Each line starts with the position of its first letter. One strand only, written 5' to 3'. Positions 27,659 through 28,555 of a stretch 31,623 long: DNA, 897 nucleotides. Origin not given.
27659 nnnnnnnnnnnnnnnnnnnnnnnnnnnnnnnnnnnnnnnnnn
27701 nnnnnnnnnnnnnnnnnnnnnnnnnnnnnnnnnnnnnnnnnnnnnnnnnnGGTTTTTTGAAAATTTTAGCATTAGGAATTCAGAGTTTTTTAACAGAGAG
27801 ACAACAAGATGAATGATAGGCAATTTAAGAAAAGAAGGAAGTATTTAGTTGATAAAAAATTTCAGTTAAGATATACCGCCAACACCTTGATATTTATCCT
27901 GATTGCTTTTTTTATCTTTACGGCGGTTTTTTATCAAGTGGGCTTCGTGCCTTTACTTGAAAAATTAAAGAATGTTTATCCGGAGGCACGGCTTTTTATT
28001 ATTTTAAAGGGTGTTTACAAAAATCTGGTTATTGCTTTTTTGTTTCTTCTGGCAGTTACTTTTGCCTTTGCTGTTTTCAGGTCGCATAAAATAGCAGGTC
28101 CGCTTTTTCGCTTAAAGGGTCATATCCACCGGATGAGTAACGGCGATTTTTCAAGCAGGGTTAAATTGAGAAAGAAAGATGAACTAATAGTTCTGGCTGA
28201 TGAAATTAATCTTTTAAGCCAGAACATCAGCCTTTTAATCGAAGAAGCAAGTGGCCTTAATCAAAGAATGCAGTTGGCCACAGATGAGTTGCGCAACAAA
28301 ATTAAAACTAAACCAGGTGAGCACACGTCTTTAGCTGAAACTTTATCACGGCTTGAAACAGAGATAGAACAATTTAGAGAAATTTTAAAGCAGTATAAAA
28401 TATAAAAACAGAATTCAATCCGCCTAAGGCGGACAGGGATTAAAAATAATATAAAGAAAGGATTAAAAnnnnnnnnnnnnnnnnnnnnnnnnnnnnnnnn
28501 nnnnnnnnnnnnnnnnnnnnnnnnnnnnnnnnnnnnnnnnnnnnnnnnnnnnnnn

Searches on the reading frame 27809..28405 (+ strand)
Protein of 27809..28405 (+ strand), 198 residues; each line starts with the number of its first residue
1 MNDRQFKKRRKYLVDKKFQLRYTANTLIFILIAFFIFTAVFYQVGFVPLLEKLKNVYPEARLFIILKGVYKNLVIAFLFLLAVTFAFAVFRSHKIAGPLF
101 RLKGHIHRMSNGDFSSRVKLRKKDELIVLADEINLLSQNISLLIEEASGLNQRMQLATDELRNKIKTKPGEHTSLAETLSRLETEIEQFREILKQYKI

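Call 6: search_protein_families(library=pfam, proteins=[window:27809-28405:+], max_evalue=0.01)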
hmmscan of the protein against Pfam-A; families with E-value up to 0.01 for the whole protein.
window:27809-28405:+ (198 aa): 2 families
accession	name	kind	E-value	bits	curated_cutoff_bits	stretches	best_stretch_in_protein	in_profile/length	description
PF00672.30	HAMP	-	1.8e-06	28.6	25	1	93-140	4-51/53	HAMP domain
PF00170.26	bZIP_1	-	0.00036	21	27.6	0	103-155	5-57/64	bZIP transcription factor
